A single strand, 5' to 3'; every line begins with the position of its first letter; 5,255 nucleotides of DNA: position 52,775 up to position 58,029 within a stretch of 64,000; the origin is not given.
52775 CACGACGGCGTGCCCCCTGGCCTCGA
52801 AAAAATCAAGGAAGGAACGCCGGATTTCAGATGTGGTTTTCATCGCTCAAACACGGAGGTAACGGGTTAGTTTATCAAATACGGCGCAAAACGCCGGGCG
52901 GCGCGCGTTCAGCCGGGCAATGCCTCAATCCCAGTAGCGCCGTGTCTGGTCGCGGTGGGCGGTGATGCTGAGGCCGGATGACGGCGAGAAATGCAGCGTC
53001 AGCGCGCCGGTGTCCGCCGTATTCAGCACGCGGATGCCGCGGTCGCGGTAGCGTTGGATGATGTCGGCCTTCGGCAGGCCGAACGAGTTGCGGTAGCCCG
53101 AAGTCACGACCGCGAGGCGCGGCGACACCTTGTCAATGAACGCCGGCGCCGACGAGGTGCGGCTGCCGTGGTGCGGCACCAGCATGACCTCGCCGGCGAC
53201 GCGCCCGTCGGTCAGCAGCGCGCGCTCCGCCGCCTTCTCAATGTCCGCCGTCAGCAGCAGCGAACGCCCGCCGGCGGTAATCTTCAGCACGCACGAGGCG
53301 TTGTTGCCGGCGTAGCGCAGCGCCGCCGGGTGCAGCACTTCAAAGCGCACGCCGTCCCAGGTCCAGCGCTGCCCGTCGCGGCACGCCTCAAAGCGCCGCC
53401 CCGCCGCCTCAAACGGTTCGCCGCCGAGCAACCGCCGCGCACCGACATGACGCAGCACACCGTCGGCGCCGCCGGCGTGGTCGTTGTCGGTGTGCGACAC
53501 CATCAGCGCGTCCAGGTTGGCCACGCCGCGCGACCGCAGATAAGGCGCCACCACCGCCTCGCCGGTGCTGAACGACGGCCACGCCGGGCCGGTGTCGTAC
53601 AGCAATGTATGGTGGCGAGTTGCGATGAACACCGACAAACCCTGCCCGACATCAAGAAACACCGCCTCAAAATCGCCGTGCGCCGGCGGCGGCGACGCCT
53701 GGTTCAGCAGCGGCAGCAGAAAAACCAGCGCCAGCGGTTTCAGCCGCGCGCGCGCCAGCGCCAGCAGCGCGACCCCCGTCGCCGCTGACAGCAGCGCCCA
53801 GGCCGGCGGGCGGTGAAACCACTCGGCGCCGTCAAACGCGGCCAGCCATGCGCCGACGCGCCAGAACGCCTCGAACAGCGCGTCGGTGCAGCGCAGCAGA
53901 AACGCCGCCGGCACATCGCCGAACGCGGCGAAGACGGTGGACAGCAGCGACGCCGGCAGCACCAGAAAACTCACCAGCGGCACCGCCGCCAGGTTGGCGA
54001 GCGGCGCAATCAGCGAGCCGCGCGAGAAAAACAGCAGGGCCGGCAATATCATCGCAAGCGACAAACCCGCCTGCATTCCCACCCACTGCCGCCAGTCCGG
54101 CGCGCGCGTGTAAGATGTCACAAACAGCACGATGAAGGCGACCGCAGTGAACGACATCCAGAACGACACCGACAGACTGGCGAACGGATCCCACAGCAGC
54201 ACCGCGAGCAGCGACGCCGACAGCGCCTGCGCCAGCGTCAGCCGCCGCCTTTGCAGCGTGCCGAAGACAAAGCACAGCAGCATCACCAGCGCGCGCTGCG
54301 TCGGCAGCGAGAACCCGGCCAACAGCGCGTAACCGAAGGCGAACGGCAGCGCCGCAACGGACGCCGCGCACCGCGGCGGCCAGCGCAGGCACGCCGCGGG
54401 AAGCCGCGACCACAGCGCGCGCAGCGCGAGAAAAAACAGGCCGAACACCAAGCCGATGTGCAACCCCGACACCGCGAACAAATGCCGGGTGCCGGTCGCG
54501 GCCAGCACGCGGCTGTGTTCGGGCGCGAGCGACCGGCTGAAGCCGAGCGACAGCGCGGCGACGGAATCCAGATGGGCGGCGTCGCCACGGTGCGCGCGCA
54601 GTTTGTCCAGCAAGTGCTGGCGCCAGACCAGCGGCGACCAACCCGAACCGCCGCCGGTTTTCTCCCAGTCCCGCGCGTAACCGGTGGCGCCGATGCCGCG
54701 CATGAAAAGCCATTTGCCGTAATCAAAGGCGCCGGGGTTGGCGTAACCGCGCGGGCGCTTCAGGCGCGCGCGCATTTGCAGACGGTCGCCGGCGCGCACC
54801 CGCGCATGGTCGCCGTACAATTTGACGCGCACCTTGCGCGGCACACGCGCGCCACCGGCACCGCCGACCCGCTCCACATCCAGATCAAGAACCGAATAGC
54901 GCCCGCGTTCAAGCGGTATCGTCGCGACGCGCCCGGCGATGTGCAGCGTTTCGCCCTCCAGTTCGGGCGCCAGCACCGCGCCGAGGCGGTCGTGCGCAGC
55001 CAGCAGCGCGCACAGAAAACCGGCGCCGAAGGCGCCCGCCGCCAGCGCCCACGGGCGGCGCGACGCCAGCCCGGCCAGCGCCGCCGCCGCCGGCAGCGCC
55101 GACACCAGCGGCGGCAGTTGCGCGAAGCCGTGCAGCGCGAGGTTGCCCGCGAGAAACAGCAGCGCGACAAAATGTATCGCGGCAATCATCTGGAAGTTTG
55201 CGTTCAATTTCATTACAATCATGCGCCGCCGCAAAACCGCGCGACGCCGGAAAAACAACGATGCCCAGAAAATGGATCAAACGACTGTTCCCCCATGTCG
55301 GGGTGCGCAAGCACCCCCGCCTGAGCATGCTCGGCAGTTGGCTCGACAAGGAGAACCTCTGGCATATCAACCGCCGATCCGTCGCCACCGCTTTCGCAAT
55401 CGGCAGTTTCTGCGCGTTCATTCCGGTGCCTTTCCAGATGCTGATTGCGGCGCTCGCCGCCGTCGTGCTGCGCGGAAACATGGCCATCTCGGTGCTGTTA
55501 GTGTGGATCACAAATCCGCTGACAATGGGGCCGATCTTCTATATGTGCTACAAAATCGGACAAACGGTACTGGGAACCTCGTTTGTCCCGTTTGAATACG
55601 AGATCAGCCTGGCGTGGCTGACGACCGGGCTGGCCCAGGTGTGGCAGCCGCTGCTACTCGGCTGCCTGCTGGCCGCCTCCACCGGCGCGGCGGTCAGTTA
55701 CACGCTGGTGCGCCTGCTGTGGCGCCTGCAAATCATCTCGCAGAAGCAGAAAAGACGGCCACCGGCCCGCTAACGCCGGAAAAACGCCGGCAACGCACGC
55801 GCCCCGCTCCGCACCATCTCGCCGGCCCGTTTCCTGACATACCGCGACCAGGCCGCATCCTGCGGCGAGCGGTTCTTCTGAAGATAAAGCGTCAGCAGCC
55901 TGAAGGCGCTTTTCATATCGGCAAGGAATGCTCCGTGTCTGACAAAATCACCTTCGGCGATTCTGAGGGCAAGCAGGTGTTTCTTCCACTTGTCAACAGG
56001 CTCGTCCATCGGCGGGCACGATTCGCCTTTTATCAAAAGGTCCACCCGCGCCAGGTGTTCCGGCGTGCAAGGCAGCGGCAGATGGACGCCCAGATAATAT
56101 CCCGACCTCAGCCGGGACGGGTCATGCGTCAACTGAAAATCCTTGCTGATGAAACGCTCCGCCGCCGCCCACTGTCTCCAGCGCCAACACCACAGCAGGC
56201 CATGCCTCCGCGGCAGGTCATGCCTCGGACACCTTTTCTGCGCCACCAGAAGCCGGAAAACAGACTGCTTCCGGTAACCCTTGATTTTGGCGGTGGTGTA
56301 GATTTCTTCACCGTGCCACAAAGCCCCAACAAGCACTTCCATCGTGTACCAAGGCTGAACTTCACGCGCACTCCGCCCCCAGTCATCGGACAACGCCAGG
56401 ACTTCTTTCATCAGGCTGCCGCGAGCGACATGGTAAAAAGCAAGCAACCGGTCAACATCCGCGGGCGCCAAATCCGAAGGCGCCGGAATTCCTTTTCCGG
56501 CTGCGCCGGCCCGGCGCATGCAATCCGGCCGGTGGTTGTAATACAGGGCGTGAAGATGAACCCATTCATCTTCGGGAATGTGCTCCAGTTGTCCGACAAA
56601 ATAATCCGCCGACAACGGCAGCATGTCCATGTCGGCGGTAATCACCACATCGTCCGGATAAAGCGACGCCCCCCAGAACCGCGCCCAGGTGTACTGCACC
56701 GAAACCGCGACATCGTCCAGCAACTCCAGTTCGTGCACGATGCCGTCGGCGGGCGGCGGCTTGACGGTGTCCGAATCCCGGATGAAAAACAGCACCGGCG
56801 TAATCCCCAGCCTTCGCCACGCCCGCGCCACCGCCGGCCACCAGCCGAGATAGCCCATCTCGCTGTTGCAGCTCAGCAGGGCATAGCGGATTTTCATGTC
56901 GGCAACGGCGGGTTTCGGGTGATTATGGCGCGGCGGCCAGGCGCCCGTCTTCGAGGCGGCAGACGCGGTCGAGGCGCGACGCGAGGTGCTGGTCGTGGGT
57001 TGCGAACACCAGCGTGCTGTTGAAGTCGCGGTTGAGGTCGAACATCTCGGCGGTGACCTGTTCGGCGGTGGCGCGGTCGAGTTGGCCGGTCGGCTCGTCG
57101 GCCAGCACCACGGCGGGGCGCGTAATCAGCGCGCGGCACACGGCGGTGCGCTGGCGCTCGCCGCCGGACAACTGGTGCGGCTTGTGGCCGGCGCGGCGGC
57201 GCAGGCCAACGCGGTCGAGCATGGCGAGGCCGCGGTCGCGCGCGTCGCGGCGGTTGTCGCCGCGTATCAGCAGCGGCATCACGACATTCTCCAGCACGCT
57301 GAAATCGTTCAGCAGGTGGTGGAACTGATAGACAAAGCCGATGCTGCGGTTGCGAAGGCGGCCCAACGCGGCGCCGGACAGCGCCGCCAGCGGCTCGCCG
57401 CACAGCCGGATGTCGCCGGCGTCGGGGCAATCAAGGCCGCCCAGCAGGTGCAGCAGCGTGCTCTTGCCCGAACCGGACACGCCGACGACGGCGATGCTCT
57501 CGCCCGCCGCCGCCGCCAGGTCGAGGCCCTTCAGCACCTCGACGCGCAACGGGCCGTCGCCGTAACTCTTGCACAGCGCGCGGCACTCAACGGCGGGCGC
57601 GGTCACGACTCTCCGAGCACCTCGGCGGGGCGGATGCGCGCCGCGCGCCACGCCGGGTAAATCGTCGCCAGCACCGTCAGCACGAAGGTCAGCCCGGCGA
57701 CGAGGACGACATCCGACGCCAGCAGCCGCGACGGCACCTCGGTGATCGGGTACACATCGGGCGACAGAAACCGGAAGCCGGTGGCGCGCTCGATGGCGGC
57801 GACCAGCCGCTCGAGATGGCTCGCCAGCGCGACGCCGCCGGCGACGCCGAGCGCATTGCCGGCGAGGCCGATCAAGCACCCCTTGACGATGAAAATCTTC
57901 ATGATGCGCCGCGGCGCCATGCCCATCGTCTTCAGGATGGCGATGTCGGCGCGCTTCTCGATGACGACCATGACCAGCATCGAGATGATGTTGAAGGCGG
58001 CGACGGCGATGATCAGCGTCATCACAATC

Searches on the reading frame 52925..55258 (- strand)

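Call 47: search_protein_families(library=ncbifam, proteins=[window:52925-55258:-], max_evalue=0.01)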
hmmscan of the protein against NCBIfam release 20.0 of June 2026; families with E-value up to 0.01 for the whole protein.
window:52925-55258:- (777 aa): 5 families
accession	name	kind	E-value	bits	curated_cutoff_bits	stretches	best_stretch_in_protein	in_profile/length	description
TIGR00361.1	ComEC_Rec2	equivalog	8.2e-107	358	190.05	1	154-751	59-663/663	DNA internalization-related competence protein ComEC/Rec2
NF008580.0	PRK11539.1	equivalog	1.8e-98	330.8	969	1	142-776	117-746/758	ComEC family protein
TIGR00360.1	ComEC_N-term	subfamily_domain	4e-24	85.8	36.5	1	258-435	2-170/171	ComEC/Rec2-related protein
NF049846.1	blaAHM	exception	2.7e-11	42.9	590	2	530-610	63-138/304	AHM family subclass B3-like metallo-beta-lactamase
NF045979.1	ComEC_MAG0480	equivalog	3.3e-11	42.6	150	1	256-434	221-391/461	MAG0480 family ComEC-like protein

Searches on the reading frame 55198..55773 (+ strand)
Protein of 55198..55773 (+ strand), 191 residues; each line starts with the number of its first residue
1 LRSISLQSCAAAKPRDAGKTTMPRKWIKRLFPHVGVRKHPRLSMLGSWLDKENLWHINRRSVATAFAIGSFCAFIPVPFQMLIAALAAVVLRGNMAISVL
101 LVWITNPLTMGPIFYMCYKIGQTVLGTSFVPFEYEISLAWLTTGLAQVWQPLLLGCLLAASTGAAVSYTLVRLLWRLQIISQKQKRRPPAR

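Call 31: search_protein_families(library=ncbifam, proteins=[window:55198-55773:+], max_evalue=0.1)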
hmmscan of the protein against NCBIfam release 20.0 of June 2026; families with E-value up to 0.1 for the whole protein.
window:55198-55773:+ (191 aa): 1 family
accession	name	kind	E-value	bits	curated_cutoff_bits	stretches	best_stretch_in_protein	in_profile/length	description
NF047382.1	T4SS_eff_BspA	equivalog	1.5e-12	47.7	300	1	60-186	44-172/179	type IV secretion system effector BspA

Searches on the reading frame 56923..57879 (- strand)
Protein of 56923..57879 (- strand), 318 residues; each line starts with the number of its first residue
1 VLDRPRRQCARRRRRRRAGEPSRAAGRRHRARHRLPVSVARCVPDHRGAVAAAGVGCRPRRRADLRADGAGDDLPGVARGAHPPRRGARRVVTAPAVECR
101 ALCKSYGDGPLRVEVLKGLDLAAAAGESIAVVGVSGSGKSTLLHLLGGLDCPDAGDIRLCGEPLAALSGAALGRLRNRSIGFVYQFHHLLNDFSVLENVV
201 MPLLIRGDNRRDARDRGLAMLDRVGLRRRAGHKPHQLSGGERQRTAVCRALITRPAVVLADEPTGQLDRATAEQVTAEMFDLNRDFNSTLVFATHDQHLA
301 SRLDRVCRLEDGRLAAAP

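Call 82: search_protein_families(library=pfam, proteins=[window:56923-57879:-], max_evalue=0.00001)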
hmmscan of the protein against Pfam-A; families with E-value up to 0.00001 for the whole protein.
window:56923-57879:- (318 aa): 1 family
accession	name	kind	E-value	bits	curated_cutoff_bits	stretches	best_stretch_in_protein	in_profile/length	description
PF00005.33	ABC_tran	-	7.9e-28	98.2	25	1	116-264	1-136/137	ABC transporter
